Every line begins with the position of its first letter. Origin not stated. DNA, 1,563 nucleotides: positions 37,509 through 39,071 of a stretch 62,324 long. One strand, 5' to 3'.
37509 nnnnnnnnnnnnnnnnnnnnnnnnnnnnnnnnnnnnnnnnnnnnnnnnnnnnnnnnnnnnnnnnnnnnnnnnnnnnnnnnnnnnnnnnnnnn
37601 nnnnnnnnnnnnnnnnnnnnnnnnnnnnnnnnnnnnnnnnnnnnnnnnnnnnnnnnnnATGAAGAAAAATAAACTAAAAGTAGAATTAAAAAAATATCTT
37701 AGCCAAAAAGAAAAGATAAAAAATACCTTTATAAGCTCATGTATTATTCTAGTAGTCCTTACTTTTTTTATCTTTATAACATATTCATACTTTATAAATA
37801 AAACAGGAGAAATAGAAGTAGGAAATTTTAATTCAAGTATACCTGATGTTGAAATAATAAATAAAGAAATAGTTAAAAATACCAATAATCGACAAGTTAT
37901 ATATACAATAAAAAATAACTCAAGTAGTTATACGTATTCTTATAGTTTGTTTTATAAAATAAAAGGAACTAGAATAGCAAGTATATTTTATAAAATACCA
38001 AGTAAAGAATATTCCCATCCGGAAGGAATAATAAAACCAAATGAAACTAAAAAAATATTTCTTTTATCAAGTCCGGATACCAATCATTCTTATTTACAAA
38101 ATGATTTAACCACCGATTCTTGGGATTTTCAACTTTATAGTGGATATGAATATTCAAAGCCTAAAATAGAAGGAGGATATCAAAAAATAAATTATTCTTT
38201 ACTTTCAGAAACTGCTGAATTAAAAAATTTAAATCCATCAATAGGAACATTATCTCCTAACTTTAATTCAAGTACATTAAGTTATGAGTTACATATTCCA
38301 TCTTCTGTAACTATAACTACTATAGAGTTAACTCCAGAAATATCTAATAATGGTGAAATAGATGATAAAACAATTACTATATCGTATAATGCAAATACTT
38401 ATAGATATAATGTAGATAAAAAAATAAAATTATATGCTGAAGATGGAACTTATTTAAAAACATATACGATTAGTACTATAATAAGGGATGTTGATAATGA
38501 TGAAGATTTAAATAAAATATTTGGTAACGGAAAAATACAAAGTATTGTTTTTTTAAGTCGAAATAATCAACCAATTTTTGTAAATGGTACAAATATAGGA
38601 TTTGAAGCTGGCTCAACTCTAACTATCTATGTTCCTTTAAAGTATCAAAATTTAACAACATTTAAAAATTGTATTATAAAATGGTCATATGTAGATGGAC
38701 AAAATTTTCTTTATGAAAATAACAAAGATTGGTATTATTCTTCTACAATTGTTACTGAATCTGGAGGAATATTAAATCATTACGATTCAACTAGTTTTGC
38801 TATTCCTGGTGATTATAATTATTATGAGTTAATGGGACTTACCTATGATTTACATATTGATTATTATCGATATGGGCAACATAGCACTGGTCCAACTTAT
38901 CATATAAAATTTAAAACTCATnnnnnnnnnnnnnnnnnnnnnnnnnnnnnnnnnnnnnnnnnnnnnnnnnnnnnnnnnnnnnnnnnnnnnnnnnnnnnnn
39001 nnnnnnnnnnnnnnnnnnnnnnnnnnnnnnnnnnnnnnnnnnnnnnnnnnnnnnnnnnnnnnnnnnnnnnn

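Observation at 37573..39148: A 223-bp promoter and signal-anchor module is kept nearly identical on two genes whose bodies have diverged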

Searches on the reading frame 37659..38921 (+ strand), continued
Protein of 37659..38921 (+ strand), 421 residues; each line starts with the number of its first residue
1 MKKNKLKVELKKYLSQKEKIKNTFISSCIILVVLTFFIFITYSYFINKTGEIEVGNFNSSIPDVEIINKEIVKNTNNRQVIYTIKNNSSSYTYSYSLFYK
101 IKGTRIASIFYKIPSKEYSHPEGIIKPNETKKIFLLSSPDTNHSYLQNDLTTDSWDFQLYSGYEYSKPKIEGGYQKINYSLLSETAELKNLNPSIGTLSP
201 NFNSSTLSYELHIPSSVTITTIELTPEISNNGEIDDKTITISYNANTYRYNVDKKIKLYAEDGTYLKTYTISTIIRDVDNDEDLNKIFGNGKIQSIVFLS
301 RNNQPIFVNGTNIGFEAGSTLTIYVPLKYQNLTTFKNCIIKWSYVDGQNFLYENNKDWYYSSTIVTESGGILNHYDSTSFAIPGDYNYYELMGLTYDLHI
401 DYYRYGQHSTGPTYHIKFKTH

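Call 68: search_protein_representatives(alignment_id=A1)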
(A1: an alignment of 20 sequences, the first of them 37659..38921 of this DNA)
Query: 20 sequences, 412 profile positions. Proteins with E-value up to 0.001 (for the whole library): 2238; up to 1e-10: 738; up to 1e-30: 99. The best 150 are listed.
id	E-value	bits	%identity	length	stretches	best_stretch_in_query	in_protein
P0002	9.1e-155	532.5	-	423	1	1-410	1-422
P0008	7.9e-151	519.5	-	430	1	1-411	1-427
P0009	5.3e-143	493.7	-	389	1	1-409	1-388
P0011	4.9e-141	487.2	-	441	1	1-410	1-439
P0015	2.0e-136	472.0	-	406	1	1-409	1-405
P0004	1.8e-126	439.3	-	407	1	1-410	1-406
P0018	2.4e-125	435.5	-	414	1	1-409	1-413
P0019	5.3e-123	427.8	-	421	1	1-411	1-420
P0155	6.1e-123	427.6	-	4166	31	180-308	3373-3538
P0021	4.8e-119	414.8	-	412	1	1-410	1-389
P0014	4.1e-92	326.1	-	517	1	1-208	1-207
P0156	9.0e-74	265.7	-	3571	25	183-296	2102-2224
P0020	6.1e-73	263.0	-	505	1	1-353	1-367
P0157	1.8e-72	261.4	-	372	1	1-365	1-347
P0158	1.9e-72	261.3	-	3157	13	177-273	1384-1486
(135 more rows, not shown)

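Call 70: find_related_loci(query=A1, collection=metagenome_contigs, flank=3000)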
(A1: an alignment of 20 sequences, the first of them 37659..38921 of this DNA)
Query A1 (421 aa) in metagenome_contigs; peptide patterns used: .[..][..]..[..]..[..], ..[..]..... (x = any residue, [..] = any of these).
600 stretches matched a pattern, but none encodes a relative of the query by tblastn (E <= 1e-3).

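Call 96: search_protein_families(library=padloc, proteins=[window:37659-38921:+, P0014], max_evalue=0.01)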
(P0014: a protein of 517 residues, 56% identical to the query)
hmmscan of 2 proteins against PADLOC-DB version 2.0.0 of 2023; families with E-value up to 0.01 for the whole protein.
window:37659-38921:+ (421 aa): 0 families

P0014 (517 aa): 0 families

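Call 97: search_protein_families(library=ncbifam, proteins=[window:37659-38921:+, P0014, P0020], max_evalue=0.01)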
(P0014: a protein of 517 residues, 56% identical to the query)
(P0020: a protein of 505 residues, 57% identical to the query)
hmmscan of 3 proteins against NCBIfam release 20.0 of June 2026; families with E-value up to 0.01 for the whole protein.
window:37659-38921:+ (421 aa): 0 families

P0014 (517 aa): 0 families

P0020 (505 aa): 0 families

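Call 98: search_solved_structures(query=A1, max_evalue=0.01)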
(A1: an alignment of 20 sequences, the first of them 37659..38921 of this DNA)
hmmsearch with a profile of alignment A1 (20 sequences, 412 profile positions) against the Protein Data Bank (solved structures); distinct sequences matched with E-value up to 0.01: 0.

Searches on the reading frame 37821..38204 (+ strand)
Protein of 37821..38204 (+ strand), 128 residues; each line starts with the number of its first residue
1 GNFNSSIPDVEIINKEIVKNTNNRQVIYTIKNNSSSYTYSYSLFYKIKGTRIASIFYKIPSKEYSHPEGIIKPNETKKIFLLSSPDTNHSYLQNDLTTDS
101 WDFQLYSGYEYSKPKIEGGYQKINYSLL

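Call 92: predict_structure(alignment_id=A2)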
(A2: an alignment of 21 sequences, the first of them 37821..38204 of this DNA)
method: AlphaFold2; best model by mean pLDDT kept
length: 128 residues; sequences in the alignment: 21
mean_pLDDT: 82.2   pTM: 0.77
mean pLDDT of the five models: 82.2, 80.5, 78.6, 78.6, 78.4
residues with pLDDT >= 90: 62; 70-90: 37; 50-70: 20; < 50: 9
segments of 3 or more residues with pLDDT < 50: 1-4, 89-93
pLDDT, mean of each block of 10 residues (from residue 1): 63 88 84 95 86 84 95 97 66 57 90 83 83
secondary structure, 60 per line:
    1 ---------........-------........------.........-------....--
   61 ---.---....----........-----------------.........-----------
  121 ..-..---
elements in order: E10-17 E25-32 E39-47 E55-58 E68-71 E76-83 E101-109

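Call 94: fold_search(model_id=the predicted structure, library=pdb)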
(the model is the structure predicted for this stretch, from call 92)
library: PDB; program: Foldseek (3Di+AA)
matches with E <= 10: 1326; with E <= 0.001: 0
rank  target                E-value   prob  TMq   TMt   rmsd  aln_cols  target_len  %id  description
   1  2j7l                  4.7e-03  1.00  0.51  0.33   6.8       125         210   14  E. coli P Pilus chaperone PapD in complex with a pilus biogenesis inhibitor, pilicide 2c (released 2006-11-01)
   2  9yc3_B                5.6e-03  1.00  0.47  0.50   4.5       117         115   11  Crystal structure of malaria transmission-blocking antigen PfHAP2 domain 3 in complex with nanobody WNb 334 (released 2025-12-31)
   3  3f65_H                7.3e-03  1.00  0.51  0.44   6.7       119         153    9  The F4 fimbrial chaperone FaeE does not self-cap its interactive surfaces (released 2009-05-19)
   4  1qpp_B                1.3e-02  1.00  0.49  0.31   8.4       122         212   16  CRYSTAL STRUCTURES OF SELF CAPPING PAPD CHAPERONE HOMODIMERS (released 1999-07-07)
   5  7dda                  1.3e-02  0.99  0.43  0.45   5.1       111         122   16  Envelope protein VP37 a crystal structure from White Spot Syndrome Virus (released 2021-06-23)
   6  3f65_E                1.5e-02  1.00  0.52  0.36   6.7       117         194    9  The F4 fimbrial chaperone FaeE does not self-cap its interactive surfaces (released 2009-05-19)
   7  3f65_D                1.7e-02  1.00  0.52  0.42   6.7       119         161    9  The F4 fimbrial chaperone FaeE does not self-cap its interactive surfaces (released 2009-05-19)
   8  3gfu_A                1.9e-02  1.00  0.45  0.28   6.8       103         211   14  FaeE-FaeG chaperone-major pilin complex of F4 ac 5/95 fimbriae (released 2009-10-20)
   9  2ed6_A                2.5e-02  0.98  0.43  0.35   4.6       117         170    9  Crystal Structure of Envelope Protein VP28 from White Spot Syndrome Virus (WSSV) (released 2007-06-05)
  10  1kiu_A                2.6e-02  1.00  0.52  0.34   5.5       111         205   13  FimH adhesin Q133N mutant-FimC chaperone complex with methyl-alpha-D-mannose (released 2002-06-05)
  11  3f6i_A                2.6e-02  1.00  0.51  0.35   6.8       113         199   10  Structure of the SeMet labeled F4 fibrial chaperone FaeE (released 2009-05-19)
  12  3gew_C                2.6e-02  1.00  0.46  0.30   6.4       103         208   11  FaeE-FaeG chaperone-major pilin complex of F4 ad fimbriae (released 2009-10-20)
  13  3f65_A                2.8e-02  1.00  0.46  0.30   6.7       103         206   11  The F4 fimbrial chaperone FaeE does not self-cap its interactive surfaces (released 2009-05-19)
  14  3f65_B                2.8e-02  0.99  0.44  0.29   7.0       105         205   10  The F4 fimbrial chaperone FaeE does not self-cap its interactive surfaces (released 2009-05-19)
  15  3gfu_C                2.9e-02  1.00  0.46  0.30   6.5       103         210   11  FaeE-FaeG chaperone-major pilin complex of F4 ac 5/95 fimbriae (released 2009-10-20)
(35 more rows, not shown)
